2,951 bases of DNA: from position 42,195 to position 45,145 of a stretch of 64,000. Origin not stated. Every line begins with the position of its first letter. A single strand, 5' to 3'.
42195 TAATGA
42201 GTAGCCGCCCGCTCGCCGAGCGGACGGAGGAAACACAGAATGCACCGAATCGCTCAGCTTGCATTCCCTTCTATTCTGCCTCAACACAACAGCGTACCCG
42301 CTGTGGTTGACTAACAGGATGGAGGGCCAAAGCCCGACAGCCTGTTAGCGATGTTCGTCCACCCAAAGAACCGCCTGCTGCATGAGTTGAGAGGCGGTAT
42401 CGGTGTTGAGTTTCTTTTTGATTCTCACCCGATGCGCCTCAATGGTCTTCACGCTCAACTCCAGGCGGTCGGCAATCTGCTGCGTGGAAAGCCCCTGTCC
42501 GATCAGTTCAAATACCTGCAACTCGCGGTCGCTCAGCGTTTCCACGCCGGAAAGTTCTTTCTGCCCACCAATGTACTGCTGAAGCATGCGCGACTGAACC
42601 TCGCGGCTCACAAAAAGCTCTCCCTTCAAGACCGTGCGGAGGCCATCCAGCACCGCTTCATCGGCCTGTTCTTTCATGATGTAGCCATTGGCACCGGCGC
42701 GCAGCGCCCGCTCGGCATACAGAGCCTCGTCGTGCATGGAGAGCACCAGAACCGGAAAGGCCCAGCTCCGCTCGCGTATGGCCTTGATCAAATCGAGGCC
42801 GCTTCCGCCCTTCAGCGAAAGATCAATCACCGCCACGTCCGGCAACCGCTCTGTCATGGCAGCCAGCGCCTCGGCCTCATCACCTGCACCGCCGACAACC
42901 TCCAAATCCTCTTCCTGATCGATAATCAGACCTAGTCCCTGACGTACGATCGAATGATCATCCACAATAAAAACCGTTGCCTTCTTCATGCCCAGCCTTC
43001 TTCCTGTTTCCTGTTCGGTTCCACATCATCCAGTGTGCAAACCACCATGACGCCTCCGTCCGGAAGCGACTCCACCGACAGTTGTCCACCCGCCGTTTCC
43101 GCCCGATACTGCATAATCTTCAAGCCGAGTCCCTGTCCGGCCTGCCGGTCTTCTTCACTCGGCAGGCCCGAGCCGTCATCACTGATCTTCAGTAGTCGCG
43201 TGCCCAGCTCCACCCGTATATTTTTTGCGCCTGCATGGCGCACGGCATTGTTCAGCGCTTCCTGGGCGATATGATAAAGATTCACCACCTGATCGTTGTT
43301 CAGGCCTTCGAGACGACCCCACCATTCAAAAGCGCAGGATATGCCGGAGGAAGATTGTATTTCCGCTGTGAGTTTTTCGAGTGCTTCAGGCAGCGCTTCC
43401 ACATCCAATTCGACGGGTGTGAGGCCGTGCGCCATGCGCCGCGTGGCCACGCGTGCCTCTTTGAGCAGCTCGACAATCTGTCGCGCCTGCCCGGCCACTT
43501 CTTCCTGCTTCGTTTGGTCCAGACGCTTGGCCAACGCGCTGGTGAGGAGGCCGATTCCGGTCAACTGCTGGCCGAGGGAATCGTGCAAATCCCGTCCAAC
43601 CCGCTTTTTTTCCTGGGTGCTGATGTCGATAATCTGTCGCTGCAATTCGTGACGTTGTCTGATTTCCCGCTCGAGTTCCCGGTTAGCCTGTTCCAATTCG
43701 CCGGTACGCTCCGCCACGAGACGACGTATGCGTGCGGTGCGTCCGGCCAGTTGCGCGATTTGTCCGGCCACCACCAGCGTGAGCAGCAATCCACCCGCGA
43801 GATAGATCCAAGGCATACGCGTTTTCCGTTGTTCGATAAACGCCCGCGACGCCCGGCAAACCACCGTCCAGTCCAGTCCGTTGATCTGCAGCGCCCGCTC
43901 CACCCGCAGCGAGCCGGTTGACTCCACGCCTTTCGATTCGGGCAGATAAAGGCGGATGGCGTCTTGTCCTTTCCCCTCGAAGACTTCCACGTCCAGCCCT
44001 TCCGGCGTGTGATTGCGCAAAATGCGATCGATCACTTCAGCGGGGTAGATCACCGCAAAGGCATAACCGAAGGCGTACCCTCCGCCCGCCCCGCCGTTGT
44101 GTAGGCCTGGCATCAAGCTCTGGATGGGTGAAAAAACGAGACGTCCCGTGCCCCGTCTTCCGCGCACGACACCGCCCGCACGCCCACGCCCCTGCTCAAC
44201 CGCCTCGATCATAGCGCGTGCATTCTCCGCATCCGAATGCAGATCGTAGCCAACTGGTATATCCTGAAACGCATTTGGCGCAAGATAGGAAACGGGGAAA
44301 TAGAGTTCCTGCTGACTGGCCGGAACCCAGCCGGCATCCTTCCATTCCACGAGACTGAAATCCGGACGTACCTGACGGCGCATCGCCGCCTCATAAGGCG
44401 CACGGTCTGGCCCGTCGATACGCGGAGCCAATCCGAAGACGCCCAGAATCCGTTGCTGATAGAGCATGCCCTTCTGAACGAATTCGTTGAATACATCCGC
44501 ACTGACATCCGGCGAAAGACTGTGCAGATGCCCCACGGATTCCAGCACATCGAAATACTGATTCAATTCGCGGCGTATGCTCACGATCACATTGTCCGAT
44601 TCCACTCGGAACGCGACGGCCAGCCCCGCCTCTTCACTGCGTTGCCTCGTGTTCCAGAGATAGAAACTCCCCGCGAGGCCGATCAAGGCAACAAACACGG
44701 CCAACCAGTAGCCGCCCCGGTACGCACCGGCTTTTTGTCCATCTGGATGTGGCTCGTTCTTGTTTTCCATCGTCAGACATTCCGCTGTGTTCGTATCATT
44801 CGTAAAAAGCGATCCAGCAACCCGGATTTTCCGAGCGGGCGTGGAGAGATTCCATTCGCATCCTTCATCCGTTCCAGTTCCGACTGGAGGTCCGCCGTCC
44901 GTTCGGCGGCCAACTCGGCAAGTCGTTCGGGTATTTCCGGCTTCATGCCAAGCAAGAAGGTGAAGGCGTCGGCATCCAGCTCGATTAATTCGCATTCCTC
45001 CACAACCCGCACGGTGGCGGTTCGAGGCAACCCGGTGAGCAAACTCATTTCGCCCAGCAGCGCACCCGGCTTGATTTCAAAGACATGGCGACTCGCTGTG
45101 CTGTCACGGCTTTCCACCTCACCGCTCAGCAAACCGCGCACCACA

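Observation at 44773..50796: Self-contained putative cAMP module: SH3 protein, M48 protease, CHASE2 cyclase, MBL hydrolase, cNMP-MscS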

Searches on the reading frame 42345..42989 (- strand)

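Call 3: search_protein_families(library=pfam, proteins=[window:42345-42989:-], max_evalue=0.01)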
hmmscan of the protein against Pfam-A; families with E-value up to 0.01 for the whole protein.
window:42345-42989:- (214 aa): 6 families
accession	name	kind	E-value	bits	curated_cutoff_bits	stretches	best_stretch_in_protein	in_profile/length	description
PF00072.30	Response_reg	-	3.6e-24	85.5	30.2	1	6-114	1-107/111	Response regulator receiver domain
PF00196.25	GerE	-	2.4e-16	59.5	23.5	1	151-204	2-55/57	Bacterial regulatory proteins, luxR family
PF08281.18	Sigma70_r4_2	-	2.6e-08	33.8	25.7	1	149-194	8-54/54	Sigma-70, region 4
PF14493.12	HTH_40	-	0.001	19.7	27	1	158-193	4-39/89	Helix-turn-helix domain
PF04545.22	Sigma70_r4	-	0.0013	18.7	24.1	1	150-193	3-47/50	Sigma-70, region 4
PF02796.21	HTH_7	-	0.0031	18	23.8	1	157-183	12-38/45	Helix-turn-helix domain of resolvase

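Call 4: search_protein_families(library=ncbifam, proteins=[window:42345-42989:-], max_evalue=0.01)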
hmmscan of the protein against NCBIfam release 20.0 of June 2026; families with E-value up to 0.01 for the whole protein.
window:42345-42989:- (214 aa): 103 families (the best 25 are shown)
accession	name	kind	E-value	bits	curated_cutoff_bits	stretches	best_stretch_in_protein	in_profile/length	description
NF052445.1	RespRegMctR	equivalog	1.3e-43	148.8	300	1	5-207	3-200/205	two-component system response regulator MctR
NF011896.0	PRK15369.1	equivalog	6.7e-40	136.9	242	1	1-206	1-204/211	two component system response regulator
NF007018.1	PRK09483.1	equivalog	2.5e-35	122.1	280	1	5-207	3-204/217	UvrY/SirA/GacA family response regulator transcription factor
NF007403.0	PRK09935.1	equivalog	5.5e-35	120.9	271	1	1-206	1-204/210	fimbria biosynthesis transcriptional regulator FimZ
NF007935.0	PRK10651.1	equivalog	2.4e-34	118.4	250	1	2-212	5-212/216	two-component system response regulator NarL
NF047785.1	respo_reg_MadR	equivalog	4.2e-34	117.7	300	1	6-199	3-196/209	MadR family response regulator transcription factor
NF007708.0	PRK10403.1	equivalog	2.2e-32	112.2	343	1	5-197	8-199/215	nitrate/nitrite response regulator protein NarP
NF007685.0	PRK10360.1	equivalog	2.5e-28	99.3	258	1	5-202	3-188/196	response regulator transcription factor UhpA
NF006900.1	PRK09390.1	equivalog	3.6e-25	88.7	255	1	2-206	3-197/203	response regulator FixJ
NF007419.0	PRK09958.1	equivalog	6e-25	88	251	1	6-204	3-196/204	acid-sensing system DNA-binding response regulator EvgA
NF008098.0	PRK10840.1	equivalog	1.8e-19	70.1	235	1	1-199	1-198/216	response regulator transcription factor RcsB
NF041830.1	RR_TF_ErdR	exception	5.2e-17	62.3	390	1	6-201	4-200/213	response regulator transcription factor ErdR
NF001965.0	PRK00742.1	subfamily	3.2e-15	56.2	293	1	2-112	2-113/357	chemotaxis-specific protein-glutamate methyltransferase CheB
NF041733.1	resp_reg_CseB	equivalog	1.9e-14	53.6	350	1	5-130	2-124/228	two-component system response regulator CseB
TIGR02154.1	PhoB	equivalog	1.9e-13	50.3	296.2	1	4-122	3-121/226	phosphate regulon transcriptional regulator PhoB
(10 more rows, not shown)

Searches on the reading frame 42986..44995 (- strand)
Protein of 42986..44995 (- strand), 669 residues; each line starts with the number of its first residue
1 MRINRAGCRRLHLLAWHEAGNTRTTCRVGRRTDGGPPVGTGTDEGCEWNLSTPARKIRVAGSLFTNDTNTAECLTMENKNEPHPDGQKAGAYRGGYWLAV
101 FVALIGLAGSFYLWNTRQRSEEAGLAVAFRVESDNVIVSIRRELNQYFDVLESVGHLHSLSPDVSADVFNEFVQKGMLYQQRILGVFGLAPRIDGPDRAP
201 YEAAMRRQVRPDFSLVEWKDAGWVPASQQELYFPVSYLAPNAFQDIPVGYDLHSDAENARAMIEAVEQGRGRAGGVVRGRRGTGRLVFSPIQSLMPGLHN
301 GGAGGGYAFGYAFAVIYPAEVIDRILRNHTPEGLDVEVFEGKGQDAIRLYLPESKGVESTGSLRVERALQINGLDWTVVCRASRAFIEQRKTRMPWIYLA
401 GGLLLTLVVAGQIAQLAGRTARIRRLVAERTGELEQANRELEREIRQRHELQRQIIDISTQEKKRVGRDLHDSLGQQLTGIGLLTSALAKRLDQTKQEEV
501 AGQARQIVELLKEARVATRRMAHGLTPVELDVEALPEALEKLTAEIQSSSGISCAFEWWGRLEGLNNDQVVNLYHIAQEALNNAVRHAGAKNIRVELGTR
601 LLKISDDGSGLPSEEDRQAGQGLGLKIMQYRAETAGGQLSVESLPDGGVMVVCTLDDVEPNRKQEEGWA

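Call 3: search_protein_families(library=pfam, proteins=[window:42986-44995:-], max_evalue=0.01)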
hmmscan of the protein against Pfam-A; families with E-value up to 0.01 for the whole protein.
window:42986-44995:- (669 aa): 4 families
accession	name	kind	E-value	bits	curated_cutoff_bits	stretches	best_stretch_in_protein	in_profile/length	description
PF03924.19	CHASE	-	1e-18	68.2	25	1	163-350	2-189/189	CHASE domain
PF02518.31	HATPase_c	-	1.8e-13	51.3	26.4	1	571-656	4-108/111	Histidine kinase-, DNA gyrase B-, and HSP90-like ATPase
PF07730.19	HisKA_3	-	1.6e-12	48.2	24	1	462-530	1-68/68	Histidine kinase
PF13581.12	HATPase_c_2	-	0.0002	21.8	27.4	1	550-629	9-106/127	Histidine kinase-like ATPase domain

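Call 4: search_protein_families(library=ncbifam, proteins=[window:42986-44995:-], max_evalue=0.01)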
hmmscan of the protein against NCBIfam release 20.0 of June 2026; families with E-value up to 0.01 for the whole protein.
window:42986-44995:- (669 aa): 13 families
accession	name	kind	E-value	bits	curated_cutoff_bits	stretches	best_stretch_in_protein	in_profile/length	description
NF052443.1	SensHisKinMctS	equivalog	1.4e-33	116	700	1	447-653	235-445/457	two-component system sensor histidine kinase MctS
NF008649.0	PRK11644.1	equivalog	1.2e-31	110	408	1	435-654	276-493/499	signal transduction histidine-protein kinase/phosphatase UhpB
NF052531.1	Strep_LiaS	equivalog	7.1e-26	91.2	450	1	441-652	110-322/328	envelope stress sensor histidine kinase LiaS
NF008184.0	PRK10935.1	equivalog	9.6e-25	87.2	553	1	461-657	362-559/565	nitrate/nitrite two-component system sensor histidine kinase NarQ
NF047786.1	his_kin_MadS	equivalog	2.5e-21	76.3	500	1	413-655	183-433/434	MadS family sensor histidine kinase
NF007896.0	PRK10600.1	equivalog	1e-19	70.6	578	1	448-656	378-584/598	nitrate/nitrite two-component system sensor histidine kinase NarX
NF041832.1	near_NosP_CTERM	subfamily_domain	0.0015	17.6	400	0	471-650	16-218/370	NahK/ErcS family hybrid sensor histidine kinase/response regulator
NF012163.2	BaeS_SmeS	equivalog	0.0037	16.3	500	0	617-655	418-456/457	sensor histidine kinase efflux regulator BaeS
NF007898.0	PRK10604.1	equivalog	0.0044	16.2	478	0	506-652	258-418/433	two-component system sensor histidine kinase RstB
NF046044.1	PnpS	equivalog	0.0054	15.8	400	0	509-655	226-389/390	two-component system histidine kinase PnpS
TIGR00585.2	mutl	equivalog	0.0057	15.6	180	1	576-616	24-66/555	DNA mismatch repair endonuclease MutL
TIGR01386.1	cztS_silS_copS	subfamily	0.0083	15.1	292.55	0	610-647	396-448/457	heavy metal sensor histidine kinase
NF008468.0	PRK11360.1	equivalog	0.0099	14.3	646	0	600-658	541-609/616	two-component system sensor histidine kinase AtoS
